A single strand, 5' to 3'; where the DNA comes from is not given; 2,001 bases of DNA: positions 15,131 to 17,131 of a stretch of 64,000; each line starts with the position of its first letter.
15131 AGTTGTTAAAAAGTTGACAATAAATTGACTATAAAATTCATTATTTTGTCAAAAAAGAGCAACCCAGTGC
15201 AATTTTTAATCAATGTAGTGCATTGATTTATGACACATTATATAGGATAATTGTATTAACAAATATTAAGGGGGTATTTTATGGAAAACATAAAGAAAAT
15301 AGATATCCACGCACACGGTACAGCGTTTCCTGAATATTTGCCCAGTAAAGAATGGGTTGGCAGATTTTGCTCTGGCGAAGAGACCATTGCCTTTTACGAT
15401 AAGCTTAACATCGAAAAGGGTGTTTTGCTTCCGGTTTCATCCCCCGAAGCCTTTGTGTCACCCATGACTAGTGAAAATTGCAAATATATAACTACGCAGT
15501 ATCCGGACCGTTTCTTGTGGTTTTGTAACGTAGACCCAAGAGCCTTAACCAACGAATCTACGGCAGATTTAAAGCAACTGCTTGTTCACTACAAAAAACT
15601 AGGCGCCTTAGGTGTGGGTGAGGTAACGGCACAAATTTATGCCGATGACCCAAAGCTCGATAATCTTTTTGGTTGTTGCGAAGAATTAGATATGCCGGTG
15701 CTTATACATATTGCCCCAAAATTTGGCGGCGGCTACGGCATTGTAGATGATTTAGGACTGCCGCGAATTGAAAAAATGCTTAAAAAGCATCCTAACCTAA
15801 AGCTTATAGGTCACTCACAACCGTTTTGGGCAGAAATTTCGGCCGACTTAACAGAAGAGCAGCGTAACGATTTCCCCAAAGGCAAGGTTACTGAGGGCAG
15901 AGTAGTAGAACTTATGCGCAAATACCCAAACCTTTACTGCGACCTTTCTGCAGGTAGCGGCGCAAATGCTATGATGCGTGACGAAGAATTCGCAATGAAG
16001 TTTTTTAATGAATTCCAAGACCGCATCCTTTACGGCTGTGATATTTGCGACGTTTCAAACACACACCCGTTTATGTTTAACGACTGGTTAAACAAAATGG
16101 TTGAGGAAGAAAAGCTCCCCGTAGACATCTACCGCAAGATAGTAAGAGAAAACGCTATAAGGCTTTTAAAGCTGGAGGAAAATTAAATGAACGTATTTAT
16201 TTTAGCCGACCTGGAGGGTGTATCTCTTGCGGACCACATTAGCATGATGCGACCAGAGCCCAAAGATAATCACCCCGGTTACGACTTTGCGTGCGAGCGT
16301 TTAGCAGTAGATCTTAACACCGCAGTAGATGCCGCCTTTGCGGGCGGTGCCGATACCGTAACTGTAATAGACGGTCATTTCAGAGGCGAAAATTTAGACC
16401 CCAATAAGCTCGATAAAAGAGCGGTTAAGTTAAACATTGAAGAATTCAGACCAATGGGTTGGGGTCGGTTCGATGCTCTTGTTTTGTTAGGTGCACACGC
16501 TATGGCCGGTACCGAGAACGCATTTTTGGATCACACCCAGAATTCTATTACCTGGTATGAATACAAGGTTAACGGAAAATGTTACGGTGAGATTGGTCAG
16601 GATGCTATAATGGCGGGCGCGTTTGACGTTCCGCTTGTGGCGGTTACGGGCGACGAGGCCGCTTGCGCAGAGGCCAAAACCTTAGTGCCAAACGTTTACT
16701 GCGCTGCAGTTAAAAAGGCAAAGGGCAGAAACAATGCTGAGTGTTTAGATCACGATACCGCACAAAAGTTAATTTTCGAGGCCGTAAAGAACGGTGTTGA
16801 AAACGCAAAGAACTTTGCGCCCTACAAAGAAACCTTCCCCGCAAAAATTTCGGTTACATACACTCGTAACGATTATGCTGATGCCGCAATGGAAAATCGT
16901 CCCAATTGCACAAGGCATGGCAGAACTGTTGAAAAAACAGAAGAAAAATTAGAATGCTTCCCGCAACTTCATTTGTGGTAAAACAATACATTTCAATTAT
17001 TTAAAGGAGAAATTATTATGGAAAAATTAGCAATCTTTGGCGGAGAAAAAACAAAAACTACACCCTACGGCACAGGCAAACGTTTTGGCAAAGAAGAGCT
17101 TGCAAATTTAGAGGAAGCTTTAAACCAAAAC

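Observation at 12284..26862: AraC-linked amino-sugar locus mixing NagA/NagB/GH20 with biosynthetic-type aminotransferases and MocA-family dehydrogenases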

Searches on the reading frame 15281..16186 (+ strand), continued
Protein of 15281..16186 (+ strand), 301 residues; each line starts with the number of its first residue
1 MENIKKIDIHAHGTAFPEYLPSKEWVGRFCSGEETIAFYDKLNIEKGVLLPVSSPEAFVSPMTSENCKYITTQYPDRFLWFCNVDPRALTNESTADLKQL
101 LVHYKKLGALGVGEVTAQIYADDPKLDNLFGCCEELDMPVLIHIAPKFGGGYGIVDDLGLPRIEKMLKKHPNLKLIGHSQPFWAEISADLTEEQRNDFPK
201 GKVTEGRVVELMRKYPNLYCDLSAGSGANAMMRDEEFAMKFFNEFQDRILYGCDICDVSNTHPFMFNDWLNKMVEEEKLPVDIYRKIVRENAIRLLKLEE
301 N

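Call 56: search_solved_structures(query=A4, max_evalue=1)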
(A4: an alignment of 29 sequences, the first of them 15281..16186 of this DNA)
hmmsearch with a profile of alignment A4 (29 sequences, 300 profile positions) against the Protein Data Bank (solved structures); distinct sequences matched with E-value up to 1: 5.
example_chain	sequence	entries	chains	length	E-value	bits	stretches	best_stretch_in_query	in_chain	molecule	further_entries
3irs_A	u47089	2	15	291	4.1e-05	26.3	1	41-176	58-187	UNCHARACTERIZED PROTEIN BB4693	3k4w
3nur_A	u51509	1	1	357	0.014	17.9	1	67-152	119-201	Amidohydrolase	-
4inf_A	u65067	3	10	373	0.05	16.1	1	62-150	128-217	METAL-DEPENDENT HYDROLASE | 5-Carboxyvanillate Decarboxylase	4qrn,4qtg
4qs5_A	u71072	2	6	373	0.077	15.5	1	61-150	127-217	Ligw2 Decarboxylase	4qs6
2dvt_A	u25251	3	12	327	0.79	12.2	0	67-144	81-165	Thermophilic reversible gamma-resorcylate decarboxylase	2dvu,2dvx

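Call 65: predict_structure(alignment_id=A4)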
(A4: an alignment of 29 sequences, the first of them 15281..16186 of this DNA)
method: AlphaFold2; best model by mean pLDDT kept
length: 301 residues; sequences in the alignment: 29
mean_pLDDT: 93.7   pTM: 0.92
mean pLDDT of the five models: 93.7, 93.5, 93.4, 93.2, 92.7
residues with pLDDT >= 90: 250; 70-90: 43; 50-70: 8; < 50: 0
segments of 3 or more residues with pLDDT < 50: none
pLDDT, mean of each block of 10 residues (from residue 1): 87 90 75 97 97 83 93 98 94 96 98 95 98 98 92 94 98 97 95 88 96 98 90 96 98 92 95 96 97 93 53
secondary structure, 60 per line:
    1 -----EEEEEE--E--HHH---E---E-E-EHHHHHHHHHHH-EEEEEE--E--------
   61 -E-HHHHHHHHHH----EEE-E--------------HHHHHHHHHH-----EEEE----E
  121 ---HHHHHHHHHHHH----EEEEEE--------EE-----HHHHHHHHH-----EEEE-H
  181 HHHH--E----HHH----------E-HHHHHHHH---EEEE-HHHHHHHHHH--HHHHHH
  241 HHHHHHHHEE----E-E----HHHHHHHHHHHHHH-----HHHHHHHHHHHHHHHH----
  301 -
elements in order: E6-11 H32-42 E44-49 H64-73 E78-80 H97-106 E112-115 H124-135 E140-145 H161-169 E175-178 H180-184 H207-214 E218-221 H223-232 H235-248 H262-275 H281-296

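Call 68: fold_search(model_id=the predicted structure, library=pdb)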
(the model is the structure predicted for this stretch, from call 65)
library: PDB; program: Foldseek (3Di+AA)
matches with E <= 10: 1487; with E <= 0.001: 101
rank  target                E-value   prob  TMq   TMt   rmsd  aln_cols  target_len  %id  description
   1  2dvt_C                2.4e-11  1.00  0.58  0.54   8.6       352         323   18  Crystal Structure of 2,6-Dihydroxybenzoate Decarboxylase from Rhizobium (released 2006-09-19)
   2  3s4t_G                3.6e-11  1.00  0.58  0.54   8.0       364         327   17  Crystal structure of putative amidohydrolase-2 (EFI-target 500288)from Polaromonas sp. JS666 (released 2011-08-24)
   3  2dvu_C                5.9e-11  1.00  0.59  0.55   8.4       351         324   17  Crystal Structure of 2,6-Dihydroxybenzoate Decarboxylase Complexed with 2,6-Dihydroxybenzoate (released 2006-09-19)
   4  2dvt_B                6.3e-11  1.00  0.58  0.55   8.9       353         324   17  Crystal Structure of 2,6-Dihydroxybenzoate Decarboxylase from Rhizobium (released 2006-09-19)
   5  2f6k_A                7.1e-11  1.00  0.57  0.56   6.9       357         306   17  Crystal Structure of Amidohydrorolase II; Northeast Structural Genomics Target LpR24 (released 2006-01-10)
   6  2dvt_D                7.1e-11  1.00  0.58  0.55   8.5       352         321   17  Crystal Structure of 2,6-Dihydroxybenzoate Decarboxylase from Rhizobium (released 2006-09-19)
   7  3irs_A                1.1e-10  1.00  0.60  0.64   6.0       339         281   16  CRYSTAL STRUCTURE OF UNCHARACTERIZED TIM-BARREL PROTEIN BB4693 FROM Bordetella bronchiseptica (released 2009-09-01)
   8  2dvt_A                1.2e-10  1.00  0.61  0.57   8.2       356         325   17  Crystal Structure of 2,6-Dihydroxybenzoate Decarboxylase from Rhizobium (released 2006-09-19)
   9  3s4t_B                1.5e-10  1.00  0.57  0.53   8.2       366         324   17  Crystal structure of putative amidohydrolase-2 (EFI-target 500288)from Polaromonas sp. JS666 (released 2011-08-24)
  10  3s4t_A                1.8e-10  1.00  0.57  0.53   8.1       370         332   17  Crystal structure of putative amidohydrolase-2 (EFI-target 500288)from Polaromonas sp. JS666 (released 2011-08-24)
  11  4qro_G                1.8e-10  1.00  0.57  0.53   8.6       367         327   17  CRYSTAL STRUCTURE of DIHYDROXYBENZOIC ACID DECARBBOXYLASE BPRO_2061 (TARGET EFI-500288) FROM POLAROMONAS SP. JS666 WIT (released 2014-08-06)
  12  4i6k                  1.9e-10  1.00  0.61  0.68   5.1       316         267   16  Crystal structure of probable 2-PYRONE-4,6-DICARBOXYLIC ACID HYDROLASE ABAYE1769 (TARGET EFI-505029) from Acinetobacter  (released 2012-12-12)
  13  4qro_E                2.9e-10  1.00  0.59  0.56   8.1       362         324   17  CRYSTAL STRUCTURE of DIHYDROXYBENZOIC ACID DECARBBOXYLASE BPRO_2061 (TARGET EFI-500288) FROM POLAROMONAS SP. JS666 WIT (released 2014-08-06)
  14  3s4t_E                2.9e-10  1.00  0.58  0.55   8.0       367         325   17  Crystal structure of putative amidohydrolase-2 (EFI-target 500288)from Polaromonas sp. JS666 (released 2011-08-24)
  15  3s4t_C                4.7e-10  1.00  0.58  0.54   8.1       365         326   17  Crystal structure of putative amidohydrolase-2 (EFI-target 500288)from Polaromonas sp. JS666 (released 2011-08-24)
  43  4dlf                  3.5e-07  1.00  0.64  0.67   5.2       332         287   11  Crystal structure of an amidohydrolase (COG3618) from burkholderia multivorans (TARGET EFI-500235) with bound ZN, space  (released 2012-02-29)
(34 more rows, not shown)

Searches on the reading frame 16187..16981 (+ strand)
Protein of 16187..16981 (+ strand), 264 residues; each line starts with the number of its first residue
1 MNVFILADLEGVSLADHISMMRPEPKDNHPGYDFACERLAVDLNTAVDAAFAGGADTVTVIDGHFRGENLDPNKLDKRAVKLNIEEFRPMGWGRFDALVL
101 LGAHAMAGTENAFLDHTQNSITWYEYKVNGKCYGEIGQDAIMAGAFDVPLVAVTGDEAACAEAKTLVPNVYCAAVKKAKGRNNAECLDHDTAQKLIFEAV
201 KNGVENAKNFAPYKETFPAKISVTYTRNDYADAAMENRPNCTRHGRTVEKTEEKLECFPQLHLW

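Call 3: search_protein_families(library=pfam, proteins=[window:16187-16981:+])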
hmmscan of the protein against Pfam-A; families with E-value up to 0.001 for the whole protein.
window:16187-16981:+ (264 aa): 1 family
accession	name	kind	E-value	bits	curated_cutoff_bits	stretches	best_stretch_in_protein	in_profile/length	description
PF04951.18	Peptidase_M55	-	9.9e-56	189.5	25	1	1-253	1-253/264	D-aminopeptidase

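Call 5: search_protein_families(library=ncbifam, proteins=[window:16187-16981:+], max_evalue=0.00001)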
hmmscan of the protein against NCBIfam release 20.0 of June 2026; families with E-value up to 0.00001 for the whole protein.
window:16187-16981:+ (264 aa): 1 family
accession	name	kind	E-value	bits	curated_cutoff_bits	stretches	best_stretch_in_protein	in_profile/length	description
NF058634.1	AmiPeptDppABac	equivalog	1.5e-28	100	430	1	1-232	1-230/274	D-aminopeptidase DppA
